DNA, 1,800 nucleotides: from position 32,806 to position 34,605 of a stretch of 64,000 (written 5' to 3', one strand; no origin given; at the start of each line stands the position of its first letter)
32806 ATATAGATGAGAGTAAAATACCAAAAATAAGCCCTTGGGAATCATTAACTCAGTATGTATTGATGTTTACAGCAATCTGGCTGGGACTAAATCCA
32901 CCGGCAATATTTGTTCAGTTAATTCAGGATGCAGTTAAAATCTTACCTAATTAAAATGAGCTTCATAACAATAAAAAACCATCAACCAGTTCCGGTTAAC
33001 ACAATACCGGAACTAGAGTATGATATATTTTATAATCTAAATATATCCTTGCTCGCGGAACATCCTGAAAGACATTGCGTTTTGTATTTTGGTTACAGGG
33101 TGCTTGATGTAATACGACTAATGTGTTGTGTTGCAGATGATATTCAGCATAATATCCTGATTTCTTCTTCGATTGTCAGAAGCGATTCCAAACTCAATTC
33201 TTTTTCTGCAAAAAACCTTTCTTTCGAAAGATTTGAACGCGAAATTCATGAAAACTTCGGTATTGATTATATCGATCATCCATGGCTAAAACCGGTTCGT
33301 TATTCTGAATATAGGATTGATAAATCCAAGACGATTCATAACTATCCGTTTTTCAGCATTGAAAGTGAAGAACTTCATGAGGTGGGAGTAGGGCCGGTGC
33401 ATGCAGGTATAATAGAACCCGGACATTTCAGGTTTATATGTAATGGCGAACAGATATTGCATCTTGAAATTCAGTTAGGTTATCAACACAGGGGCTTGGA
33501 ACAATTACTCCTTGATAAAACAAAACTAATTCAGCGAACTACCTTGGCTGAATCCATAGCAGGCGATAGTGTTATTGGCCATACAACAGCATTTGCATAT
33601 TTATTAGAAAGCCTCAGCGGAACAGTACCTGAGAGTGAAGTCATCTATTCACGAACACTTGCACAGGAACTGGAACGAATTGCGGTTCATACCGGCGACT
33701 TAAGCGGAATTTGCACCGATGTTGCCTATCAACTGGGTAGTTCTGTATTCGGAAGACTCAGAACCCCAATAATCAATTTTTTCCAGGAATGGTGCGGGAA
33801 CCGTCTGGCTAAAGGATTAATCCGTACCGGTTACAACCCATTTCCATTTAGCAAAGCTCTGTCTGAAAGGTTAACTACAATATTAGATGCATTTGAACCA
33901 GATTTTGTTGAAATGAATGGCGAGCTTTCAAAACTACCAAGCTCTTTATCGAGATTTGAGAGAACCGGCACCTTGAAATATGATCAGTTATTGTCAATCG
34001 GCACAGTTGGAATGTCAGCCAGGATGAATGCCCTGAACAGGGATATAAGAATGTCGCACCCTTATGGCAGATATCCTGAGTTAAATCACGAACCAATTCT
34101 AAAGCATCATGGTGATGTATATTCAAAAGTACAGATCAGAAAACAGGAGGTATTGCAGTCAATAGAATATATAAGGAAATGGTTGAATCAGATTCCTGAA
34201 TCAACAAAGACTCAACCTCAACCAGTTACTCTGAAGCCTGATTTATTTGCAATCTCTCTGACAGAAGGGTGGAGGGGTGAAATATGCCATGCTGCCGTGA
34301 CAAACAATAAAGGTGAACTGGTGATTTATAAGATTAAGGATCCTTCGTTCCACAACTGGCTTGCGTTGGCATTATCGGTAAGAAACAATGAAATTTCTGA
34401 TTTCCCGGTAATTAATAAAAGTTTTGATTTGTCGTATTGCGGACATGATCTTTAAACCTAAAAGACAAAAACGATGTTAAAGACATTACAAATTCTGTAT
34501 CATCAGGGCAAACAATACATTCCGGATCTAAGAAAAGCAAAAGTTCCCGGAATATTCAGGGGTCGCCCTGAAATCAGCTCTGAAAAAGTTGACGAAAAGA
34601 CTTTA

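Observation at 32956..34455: Hydrogenase 'large subunit' homologue with all four [NiFe] cysteine ligands replaced and no C-terminal processing peptide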

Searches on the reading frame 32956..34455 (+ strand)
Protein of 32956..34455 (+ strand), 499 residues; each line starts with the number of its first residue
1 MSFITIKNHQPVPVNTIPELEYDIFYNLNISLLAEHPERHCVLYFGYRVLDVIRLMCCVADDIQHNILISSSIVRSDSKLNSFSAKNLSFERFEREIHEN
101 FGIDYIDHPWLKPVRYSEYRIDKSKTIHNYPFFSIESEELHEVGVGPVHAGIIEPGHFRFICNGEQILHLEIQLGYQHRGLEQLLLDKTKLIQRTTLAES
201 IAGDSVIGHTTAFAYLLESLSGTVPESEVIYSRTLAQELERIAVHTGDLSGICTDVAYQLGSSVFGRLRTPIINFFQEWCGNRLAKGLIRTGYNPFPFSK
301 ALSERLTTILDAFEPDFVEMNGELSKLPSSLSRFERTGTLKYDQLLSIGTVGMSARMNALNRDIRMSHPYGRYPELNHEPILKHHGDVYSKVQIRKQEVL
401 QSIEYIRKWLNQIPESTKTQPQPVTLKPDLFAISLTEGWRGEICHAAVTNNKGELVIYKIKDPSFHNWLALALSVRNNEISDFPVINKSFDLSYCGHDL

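Call 4: search_protein_families(library=pfam, proteins=[window:32956-34455:+], max_evalue=0.01)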
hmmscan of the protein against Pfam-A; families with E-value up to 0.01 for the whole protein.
window:32956-34455:+ (499 aa): 2 families
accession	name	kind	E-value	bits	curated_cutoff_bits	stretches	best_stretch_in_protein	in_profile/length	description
PF00346.24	Complex1_49kDa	-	1.7e-29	103.2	24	2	267-419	13-166/271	Respiratory-chain NADH dehydrogenase, 49 Kd subunit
PF00329.25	Complex1_30kDa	-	0.00067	20.6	22.5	1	63-113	49-102/124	Respiratory-chain NADH dehydrogenase, 30 Kd subunit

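Call 5: search_solved_structures(query=window:32956-34455:+, max_evalue=0.001, show_alignments=4)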
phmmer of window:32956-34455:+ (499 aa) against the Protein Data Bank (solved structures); distinct sequences matched with E-value up to 0.001: 54.
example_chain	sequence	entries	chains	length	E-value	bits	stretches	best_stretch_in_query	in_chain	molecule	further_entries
7z0s_E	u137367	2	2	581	4.1e-31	111.6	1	128-495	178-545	Formate hydrogenlyase subunit 5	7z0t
6cfw_L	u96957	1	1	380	2.3e-28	102.5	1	143-491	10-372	Membrane-bound hydrogenase subunit alpha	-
2fug_4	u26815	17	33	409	1.7e-21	79.8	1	139-428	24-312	NADH-quinone oxidoreductase chain 4 | NADH-QUINONE OXIDOREDUCTASE SUBUNIT 4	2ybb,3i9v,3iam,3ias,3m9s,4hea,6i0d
7tgh_S2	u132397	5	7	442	5.4e-17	65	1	142-415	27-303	NADH dehydrogenase subunit 7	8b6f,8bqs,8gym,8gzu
7q5y_B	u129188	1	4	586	2.1e-16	63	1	144-421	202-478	NADH-quinone oxidoreductase subunit C/D 2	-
9iho_D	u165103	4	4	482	2.5e-15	59.5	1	143-464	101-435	NUCM (49 kDa) subunit of mitochondrial NADH:ubiquinone oxidoreductase (Complex I)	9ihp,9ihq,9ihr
7awt_D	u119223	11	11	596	2e-14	56.5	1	136-428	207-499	NADH-quinone oxidoreductase subunit C/D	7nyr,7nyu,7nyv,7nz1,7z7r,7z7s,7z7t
9taj_C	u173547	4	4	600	2.1e-14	56.5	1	136-428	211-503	NADH-quinone oxidoreductase subunit C/D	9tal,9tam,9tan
7p61_C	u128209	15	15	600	2.4e-14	56.3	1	136-428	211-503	NADH-quinone oxidoreductase subunit C/D | NADH-quinone oxidoreductase subunit CD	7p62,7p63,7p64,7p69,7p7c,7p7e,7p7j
7eu3_H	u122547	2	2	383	1.2e-13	54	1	144-415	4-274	NAD(P)H-quinone oxidoreductase subunit H, chloroplastic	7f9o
8ba0_D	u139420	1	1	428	1.2e-13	53.9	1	146-420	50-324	Complex I-49kD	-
8b9z_D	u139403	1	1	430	1.3e-13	53.9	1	146-420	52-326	Complex I-49kD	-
8esw_S2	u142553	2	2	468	1.6e-13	53.5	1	146-420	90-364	Complex I-49kD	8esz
7wfg_H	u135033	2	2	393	1.6e-13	53.5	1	138-415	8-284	NAD(P)H-quinone oxidoreductase subunit H, chloroplastic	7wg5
6hum_H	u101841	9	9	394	3.4e-13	52.5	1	142-415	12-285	NAD(P)H-quinone oxidoreductase subunit H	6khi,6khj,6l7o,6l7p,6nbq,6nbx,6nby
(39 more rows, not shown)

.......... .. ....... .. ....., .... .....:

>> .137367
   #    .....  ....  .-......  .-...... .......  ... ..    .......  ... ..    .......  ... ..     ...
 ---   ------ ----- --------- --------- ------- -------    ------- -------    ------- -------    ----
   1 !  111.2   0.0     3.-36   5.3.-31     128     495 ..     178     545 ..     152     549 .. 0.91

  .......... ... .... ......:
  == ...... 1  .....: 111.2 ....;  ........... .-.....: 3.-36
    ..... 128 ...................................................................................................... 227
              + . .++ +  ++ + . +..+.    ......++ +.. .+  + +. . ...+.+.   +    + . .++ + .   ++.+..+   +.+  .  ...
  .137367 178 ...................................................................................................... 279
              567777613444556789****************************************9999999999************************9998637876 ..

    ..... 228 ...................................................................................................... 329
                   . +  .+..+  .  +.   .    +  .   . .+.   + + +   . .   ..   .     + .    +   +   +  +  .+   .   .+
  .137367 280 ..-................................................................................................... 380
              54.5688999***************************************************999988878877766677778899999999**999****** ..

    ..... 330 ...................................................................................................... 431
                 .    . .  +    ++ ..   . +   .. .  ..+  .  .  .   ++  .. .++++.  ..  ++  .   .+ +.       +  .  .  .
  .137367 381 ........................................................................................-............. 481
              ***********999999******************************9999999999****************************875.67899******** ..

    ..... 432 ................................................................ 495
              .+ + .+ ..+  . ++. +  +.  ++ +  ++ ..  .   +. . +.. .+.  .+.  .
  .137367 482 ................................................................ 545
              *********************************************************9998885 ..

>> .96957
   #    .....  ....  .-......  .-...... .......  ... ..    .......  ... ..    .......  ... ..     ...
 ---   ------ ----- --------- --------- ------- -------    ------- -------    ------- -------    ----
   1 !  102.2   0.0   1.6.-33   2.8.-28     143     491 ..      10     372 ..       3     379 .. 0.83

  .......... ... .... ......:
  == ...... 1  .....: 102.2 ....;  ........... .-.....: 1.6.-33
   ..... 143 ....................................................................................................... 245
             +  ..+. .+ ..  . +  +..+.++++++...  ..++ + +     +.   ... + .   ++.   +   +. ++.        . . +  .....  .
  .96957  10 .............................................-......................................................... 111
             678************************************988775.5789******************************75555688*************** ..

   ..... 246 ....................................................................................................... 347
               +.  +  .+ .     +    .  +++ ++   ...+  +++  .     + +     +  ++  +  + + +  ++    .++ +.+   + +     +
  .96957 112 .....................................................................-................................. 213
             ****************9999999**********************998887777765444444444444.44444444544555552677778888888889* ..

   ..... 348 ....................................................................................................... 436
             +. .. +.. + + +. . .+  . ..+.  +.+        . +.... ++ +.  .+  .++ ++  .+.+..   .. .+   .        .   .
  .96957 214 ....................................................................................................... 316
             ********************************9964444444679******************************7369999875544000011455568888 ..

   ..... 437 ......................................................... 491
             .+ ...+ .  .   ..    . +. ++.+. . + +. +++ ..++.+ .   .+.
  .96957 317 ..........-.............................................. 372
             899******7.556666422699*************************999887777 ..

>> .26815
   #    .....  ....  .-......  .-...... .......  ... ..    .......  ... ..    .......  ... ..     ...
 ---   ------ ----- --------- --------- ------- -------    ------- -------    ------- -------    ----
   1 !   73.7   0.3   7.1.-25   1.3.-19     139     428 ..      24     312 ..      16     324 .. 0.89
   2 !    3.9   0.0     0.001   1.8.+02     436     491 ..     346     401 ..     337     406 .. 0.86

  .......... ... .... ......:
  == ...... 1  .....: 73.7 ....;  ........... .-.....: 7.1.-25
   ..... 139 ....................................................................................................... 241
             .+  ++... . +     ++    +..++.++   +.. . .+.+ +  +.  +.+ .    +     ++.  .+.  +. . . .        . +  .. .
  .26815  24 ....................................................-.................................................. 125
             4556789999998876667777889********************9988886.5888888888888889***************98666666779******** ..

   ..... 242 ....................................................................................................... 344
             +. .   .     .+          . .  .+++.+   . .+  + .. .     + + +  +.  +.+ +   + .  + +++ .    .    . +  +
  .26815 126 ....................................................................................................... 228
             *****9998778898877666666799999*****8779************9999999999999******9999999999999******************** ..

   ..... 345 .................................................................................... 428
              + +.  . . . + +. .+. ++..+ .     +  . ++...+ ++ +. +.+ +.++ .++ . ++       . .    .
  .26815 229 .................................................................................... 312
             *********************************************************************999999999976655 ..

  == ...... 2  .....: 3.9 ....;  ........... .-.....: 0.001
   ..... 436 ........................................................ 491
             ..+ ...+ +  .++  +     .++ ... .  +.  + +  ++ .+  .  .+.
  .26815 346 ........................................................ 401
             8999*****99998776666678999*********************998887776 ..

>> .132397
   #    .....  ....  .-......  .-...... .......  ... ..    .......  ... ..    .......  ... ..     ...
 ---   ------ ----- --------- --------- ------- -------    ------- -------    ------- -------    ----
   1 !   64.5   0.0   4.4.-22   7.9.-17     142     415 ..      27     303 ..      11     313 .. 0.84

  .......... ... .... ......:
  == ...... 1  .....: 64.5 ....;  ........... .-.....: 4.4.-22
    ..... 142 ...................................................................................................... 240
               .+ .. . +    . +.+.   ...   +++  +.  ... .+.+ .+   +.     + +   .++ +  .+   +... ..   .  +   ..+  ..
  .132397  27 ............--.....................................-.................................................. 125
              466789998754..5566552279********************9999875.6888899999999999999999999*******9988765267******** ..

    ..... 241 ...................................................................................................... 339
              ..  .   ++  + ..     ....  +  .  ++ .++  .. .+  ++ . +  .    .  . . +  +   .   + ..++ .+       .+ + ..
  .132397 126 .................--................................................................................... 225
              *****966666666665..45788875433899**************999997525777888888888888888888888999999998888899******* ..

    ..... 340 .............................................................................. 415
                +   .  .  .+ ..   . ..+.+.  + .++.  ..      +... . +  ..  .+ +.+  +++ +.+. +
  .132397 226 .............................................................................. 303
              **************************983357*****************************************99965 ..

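Call 6: search_protein_families(library=ncbifam, proteins=[window:32956-34455:+], max_evalue=0.001)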
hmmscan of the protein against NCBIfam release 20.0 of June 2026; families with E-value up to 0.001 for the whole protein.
window:32956-34455:+ (499 aa): 7 families
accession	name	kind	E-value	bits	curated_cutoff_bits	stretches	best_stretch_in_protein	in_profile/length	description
NF004739.1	PRK06075.1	equivalog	8.8e-38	130.1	360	1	143-417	3-276/384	NADH-quinone oxidoreductase subunit D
TIGR01962.1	NuoD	equivalog_domain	1.9e-31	109.3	459.35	1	144-424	6-285/386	NADH dehydrogenase (quinone) subunit D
NF008974.0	PRK12322.1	equivalog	1.1e-29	103.6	522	1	138-492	5-359/366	NADH-quinone oxidoreductase subunit D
NF040602.1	F420_dehyd_FpoD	exception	3.1e-28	98.9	600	1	143-491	10-364/372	F420H2 dehydrogenase subunit FpoD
NF009808.0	PRK13292.1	equivalog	2.2e-26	92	1156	1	122-416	389-682/791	NADH-quinone oxidoreductase subunit B/C/D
NF008728.0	PRK11742.1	equivalog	1.2e-18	66.9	840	1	139-428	213-501/598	NADH-quinone oxidoreductase subunit C/D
NF005649.0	PRK07415.1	equivalog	2.2e-17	63.2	583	1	143-417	13-287/394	NAD(P)H-quinone oxidoreductase subunit H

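Call 10: find_homologous_proteins(query=window:32956-34455:+, max_evalue=0.00001)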
Query window:32956-34455:+ (499 aa): 8000 proteins with E <= 0.00001 among 8000 candidates; the best 120 are listed.
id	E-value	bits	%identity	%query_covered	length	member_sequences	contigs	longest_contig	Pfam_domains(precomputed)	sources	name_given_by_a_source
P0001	0.0e+0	1152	100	100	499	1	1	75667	PF00346.25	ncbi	-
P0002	0.0e+0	1132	98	100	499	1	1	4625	PF00346.25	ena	-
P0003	0.0e+0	1129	98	100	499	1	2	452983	PF00346.25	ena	-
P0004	0.0e+0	1022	86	100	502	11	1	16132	PF00346.25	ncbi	-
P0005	0.0e+0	1018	86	100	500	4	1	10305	PF00329.26,PF00346.25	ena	-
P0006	0.0e+0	1015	87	100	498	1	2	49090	PF00346.25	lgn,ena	-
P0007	0.0e+0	1014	86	100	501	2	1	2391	PF00346.25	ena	-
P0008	1.3e-296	1002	85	100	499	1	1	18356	PF00346.25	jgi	-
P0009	2.8e-296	1001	86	100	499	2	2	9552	PF00346.25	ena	-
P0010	1.5e-292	989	85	100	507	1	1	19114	PF00346.25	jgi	jgi:Ni,Fe-hydrogenase III large subunit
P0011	3.9e-291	984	84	100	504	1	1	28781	PF00346.25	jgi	jgi:Ni,Fe-hydrogenase III large subunit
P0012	2.2e-290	982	85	97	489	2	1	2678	PF00346.25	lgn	-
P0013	3.4e-290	981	84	100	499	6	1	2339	PF00346.25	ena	-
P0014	1.2e-289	979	83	100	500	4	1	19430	PF00346.25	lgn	-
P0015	1.8e-289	979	83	100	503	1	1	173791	PF00346.25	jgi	jgi:Ni,Fe-hydrogenase III large subunit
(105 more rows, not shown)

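Call 13: find_encoding_contigs(protein=P0001, flank=10000, max_places=3)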
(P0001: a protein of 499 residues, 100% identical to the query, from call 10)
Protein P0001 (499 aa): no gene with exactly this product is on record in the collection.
